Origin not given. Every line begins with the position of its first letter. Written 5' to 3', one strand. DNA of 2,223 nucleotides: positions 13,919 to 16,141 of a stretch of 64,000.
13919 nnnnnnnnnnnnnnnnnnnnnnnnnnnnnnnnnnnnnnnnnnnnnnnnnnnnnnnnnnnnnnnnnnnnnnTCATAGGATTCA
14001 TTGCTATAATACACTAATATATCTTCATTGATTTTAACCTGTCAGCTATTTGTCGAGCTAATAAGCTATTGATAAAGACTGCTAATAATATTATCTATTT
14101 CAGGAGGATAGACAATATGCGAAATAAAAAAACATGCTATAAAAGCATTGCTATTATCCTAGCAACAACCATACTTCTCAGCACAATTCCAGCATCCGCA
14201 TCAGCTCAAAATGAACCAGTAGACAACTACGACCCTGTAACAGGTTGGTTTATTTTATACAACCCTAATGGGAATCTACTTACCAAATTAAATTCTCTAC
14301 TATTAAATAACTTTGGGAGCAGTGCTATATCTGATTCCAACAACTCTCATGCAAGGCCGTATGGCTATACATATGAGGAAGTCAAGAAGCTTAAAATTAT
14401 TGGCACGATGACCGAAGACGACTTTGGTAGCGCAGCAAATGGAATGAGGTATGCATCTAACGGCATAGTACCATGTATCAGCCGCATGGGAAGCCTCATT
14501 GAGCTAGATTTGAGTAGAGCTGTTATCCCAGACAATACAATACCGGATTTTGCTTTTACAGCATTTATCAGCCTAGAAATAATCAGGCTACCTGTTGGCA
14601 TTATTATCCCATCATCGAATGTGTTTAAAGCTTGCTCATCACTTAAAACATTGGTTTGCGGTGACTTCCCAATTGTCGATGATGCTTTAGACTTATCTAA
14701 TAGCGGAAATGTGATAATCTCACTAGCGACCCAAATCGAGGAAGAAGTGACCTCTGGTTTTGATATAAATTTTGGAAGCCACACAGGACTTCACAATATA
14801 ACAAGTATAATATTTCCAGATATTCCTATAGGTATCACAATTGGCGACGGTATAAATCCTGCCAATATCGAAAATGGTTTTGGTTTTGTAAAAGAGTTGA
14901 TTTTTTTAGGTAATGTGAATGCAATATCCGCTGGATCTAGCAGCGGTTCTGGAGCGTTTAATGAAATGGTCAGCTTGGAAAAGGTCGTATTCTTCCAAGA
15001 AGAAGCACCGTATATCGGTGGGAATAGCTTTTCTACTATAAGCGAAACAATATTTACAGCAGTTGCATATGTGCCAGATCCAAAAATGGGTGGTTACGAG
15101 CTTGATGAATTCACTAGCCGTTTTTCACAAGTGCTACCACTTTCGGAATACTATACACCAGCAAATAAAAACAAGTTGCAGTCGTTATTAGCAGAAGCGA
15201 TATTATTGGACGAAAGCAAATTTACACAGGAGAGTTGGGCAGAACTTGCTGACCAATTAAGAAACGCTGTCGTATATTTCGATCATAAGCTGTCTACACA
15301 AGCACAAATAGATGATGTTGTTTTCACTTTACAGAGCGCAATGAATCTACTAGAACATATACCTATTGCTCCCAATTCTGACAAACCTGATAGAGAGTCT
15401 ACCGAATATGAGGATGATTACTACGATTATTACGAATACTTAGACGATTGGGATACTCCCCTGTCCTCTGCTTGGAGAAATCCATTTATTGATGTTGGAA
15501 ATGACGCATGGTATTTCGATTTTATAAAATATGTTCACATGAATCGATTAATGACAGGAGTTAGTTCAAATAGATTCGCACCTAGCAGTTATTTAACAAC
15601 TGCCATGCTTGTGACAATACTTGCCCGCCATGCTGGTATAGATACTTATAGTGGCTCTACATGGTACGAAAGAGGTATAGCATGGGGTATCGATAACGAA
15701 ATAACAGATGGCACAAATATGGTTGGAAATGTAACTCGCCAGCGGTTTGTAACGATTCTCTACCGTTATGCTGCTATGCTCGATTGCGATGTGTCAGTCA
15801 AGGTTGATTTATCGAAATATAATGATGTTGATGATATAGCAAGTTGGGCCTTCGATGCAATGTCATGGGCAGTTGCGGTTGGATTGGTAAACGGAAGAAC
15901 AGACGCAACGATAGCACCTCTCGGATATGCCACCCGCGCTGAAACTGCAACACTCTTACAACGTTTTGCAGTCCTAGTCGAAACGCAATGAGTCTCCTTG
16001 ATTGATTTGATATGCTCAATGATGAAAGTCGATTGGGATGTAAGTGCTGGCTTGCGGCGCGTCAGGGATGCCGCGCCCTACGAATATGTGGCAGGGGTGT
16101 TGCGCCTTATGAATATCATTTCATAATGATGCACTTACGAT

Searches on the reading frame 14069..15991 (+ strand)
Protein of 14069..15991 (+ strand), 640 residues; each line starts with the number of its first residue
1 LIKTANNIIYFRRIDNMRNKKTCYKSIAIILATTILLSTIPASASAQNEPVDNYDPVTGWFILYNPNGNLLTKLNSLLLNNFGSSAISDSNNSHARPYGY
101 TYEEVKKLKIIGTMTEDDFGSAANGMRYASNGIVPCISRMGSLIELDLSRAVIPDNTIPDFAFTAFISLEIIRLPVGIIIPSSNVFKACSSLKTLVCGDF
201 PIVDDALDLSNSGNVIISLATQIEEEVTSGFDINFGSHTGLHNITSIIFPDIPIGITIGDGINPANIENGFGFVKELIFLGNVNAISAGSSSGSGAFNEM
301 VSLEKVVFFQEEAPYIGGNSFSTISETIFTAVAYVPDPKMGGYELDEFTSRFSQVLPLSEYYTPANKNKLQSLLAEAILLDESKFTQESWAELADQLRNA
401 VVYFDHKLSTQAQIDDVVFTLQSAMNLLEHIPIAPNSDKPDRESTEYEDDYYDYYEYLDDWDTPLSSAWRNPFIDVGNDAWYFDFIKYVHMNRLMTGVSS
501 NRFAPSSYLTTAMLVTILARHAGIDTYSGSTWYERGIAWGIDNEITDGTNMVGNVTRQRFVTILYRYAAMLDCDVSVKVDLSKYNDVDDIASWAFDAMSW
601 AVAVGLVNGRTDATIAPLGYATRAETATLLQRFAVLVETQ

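Call 6: search_protein_families(library=pfam, proteins=[window:14069-15991:+], max_evalue=0.01)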
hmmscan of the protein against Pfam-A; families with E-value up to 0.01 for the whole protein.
window:14069-15991:+ (640 aa): 2 families
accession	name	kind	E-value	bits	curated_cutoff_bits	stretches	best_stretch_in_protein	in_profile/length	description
PF00395.25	SLH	-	7.1e-14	51.9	20.8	2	583-627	1-44/44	S-layer homology domain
PF13306.12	LRR_5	-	0.00018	21.8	27.7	0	153-196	18-62/127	BspA type Leucine rich repeat region (6 copies)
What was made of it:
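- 14069..15991 (+): SLH-domain surface protein (640 aa), SLH at the C-terminus. Pfam SLH 51.9 bits (call 6)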
